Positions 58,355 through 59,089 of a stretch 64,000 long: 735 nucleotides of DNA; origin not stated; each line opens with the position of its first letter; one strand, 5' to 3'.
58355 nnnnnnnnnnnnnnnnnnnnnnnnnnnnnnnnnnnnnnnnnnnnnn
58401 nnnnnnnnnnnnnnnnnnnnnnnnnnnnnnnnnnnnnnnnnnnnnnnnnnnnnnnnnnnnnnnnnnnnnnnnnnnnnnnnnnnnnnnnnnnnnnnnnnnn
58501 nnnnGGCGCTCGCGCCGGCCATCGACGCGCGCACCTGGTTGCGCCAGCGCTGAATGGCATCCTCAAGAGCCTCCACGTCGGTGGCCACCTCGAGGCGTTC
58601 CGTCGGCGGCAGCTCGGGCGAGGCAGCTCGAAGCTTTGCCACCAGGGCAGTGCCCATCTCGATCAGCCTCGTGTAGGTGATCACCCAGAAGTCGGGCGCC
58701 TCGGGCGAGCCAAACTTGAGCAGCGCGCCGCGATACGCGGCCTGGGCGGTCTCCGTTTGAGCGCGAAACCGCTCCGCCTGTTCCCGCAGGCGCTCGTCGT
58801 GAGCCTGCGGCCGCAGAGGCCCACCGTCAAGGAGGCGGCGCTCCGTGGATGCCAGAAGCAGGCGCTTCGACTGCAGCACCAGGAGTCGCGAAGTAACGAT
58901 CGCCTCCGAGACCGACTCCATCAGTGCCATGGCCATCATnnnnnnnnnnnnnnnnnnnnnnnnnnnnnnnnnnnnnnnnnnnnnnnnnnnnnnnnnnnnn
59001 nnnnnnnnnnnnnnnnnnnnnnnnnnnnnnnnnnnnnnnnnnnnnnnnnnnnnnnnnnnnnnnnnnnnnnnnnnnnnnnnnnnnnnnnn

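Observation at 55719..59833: Four copies of an unrecognised ~60-aa helical-hairpin domain surround the split cheB/cheR genes; one is fused to a wHTH DNA-binding domain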

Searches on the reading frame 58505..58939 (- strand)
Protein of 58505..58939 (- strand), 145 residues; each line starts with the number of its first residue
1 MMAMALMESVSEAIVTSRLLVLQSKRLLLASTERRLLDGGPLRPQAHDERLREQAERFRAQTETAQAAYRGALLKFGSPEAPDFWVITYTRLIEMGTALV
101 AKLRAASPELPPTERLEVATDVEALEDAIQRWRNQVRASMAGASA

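Call 3: search_protein_families(library=pfam, max_evalue=1, proteins=[window:58505-58939:-])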
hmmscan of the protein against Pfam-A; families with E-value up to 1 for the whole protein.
seq(145 aa): 2 families
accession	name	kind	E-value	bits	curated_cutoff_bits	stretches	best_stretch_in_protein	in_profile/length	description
PF24740.1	DUF7691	-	0.0057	17.2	27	1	29-138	85-193/204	Domain of unknown function (DUF7691)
PF22564.2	HAAS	-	0.22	12.4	27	0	101-124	4-27/55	HAAS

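Call 4: search_protein_families(library=ncbifam, max_evalue=1, proteins=[window:58505-58939:-])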
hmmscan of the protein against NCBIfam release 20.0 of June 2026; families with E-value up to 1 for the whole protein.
seq(145 aa): 0 families

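Call 17: find_homologous_proteins(query=window:58505-58939:-)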
Query seq(145 aa) (145 aa): 20 proteins with E <= 0.001 among 279 candidates.
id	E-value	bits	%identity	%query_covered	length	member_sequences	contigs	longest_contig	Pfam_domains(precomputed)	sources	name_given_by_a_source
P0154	5.7e-76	271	93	100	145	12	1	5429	-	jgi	jgi:hypothetical protein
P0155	9.2e-45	170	65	95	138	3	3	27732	-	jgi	jgi:hypothetical protein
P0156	7.6e-41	157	62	95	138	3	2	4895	-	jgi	-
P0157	7.8e-41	157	60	95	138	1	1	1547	-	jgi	jgi:hypothetical protein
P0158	2.6e-39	152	61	94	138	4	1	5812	-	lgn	-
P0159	5.8e-39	151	59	97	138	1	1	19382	-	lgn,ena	-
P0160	6.0e-38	148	57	95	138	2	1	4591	-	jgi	jgi:hypothetical protein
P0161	7.3e-33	131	53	95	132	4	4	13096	-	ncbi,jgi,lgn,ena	-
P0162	1.1e-29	121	50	91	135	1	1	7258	-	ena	-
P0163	9.8e-29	118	48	97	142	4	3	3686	-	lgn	-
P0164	2.4e-27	114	48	89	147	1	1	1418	-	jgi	jgi:hypothetical protein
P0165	4.0e-26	110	45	93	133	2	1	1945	-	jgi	jgi:propanediol dehydratase small subunit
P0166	9.7e-26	108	45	90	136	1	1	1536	-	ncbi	-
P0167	8.2e-25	105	45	97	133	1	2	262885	-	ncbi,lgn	-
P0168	3.9e-24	103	47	91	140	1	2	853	-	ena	-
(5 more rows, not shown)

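Call 48: predict_structure(alignment_id=A3)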
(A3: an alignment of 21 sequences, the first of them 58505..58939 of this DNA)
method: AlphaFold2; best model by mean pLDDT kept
length: 145 residues; sequences in the alignment: 21
mean_pLDDT: 91.1   pTM: 0.74
mean pLDDT of the five models: 91.1, 70.9, 67.8, 66.6, 64.0
residues with pLDDT >= 90: 103; 70-90: 37; 50-70: 5; < 50: 0
segments of 3 or more residues with pLDDT < 50: none
pLDDT, mean of each block of 10 residues (from residue 1): 76 94 98 88 82 96 97 91 89 97 95 95 97 92 70
secondary structure, 60 per line:
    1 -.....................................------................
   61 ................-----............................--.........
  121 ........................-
elements in order: H2-38 H45-76 H82-109 H112-144
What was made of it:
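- Checked: In P4 it gives four helices, the last two (H82-109, H112-144) being the copy (pLDDT 91 for the best model, 64-71 for the others, call 48).
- Only one of five AF2 models of P4 is confident (call 48).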

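Call 58: fold_search(model_id=the predicted structure, library=pdb)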
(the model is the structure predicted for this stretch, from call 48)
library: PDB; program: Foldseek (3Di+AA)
matches with E <= 10: 392; with E <= 0.001: 0
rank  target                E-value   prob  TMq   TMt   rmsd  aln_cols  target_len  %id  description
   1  3rx6                  9.7e-02  0.99  0.44  0.35  11.7       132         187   18  Crystal structure of Polarity Suppression protein from Enterobacteria phage P4 (released 2012-07-25)
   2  4dvd                  9.7e-02  0.99  0.44  0.35  11.8       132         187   18  Crystal structure of the disulphide linked knotted homodimer of Psu (released 2012-11-21)
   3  6fnb_A                1.9e-01  0.91  0.40  0.27  12.8       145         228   12  Mono- and bivalent 14-3-3 inhibitors for characterizing supramolecular lysine-PEG interactions in proteins (released 2018-07-04)
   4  7a6y_A                2.8e-01  0.85  0.39  0.27  13.1       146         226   14  Structure of 14-3-3 gamma in complex with DAPK2 peptide stabilized by FC-A (released 2021-08-25)
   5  6ef5_B                3.1e-01  0.82  0.40  0.27  12.9       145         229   12  14-3-3 with peptide (released 2019-10-30)
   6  2q13                  3.1e-01  0.72  0.38  0.17  18.3       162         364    9  Crystal structure of BAR-PH domain of APPL1 (released 2007-08-14)
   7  6fnb_B                3.9e-01  0.80  0.40  0.27  12.9       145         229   12  Mono- and bivalent 14-3-3 inhibitors for characterizing supramolecular lysine-PEG interactions in proteins (released 2018-07-04)
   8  9ls0_B                4.4e-01  0.60  0.37  0.25  12.4       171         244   10  Straight and symmetrical filament of the spirochete periplasmic flagella of Leptospira biflexa deleted fcpB strain (released 2025-12-24)
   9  5nwk_B                4.4e-01  0.38  0.26  0.16  13.8       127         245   15  14-3-3c in complex with CPP and fusicoccin (released 2017-11-22)
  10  6fel_D                4.7e-01  0.72  0.38  0.26  13.2       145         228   14  Structure of 14-3-3 gamma in complex with CaMKK2 14-3-3 binding motif Ser511 (released 2018-01-10)
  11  4o46_B                4.7e-01  0.38  0.27  0.20  13.8       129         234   16  14-3-3-gamma in complex with influenza NS1 C-terminal tail phosphorylated at S228 (released 2014-04-30)
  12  4fzs_A                4.9e-01  0.80  0.39  0.28  21.6       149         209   13  Structure of human SNX1 BAR domain (released 2013-07-10)
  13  4n7y_B                5.2e-01  0.72  0.40  0.27  12.8       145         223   12  Crystal structure of 14-3-3zeta in complex with a 8-carbon-linker cyclic peptide derived from ExoS (released 2014-02-19)
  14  9ci3_B                5.2e-01  0.41  0.28  0.18  14.0       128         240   15  Structure of the LRRK2/14-3-3 complex (released 2025-09-03)
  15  9r2i_A                5.2e-01  0.38  0.27  0.19  13.8       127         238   17  Cryo-EM structure of the complex CDK16:CCNY:14-3-3 (released 2026-03-25)
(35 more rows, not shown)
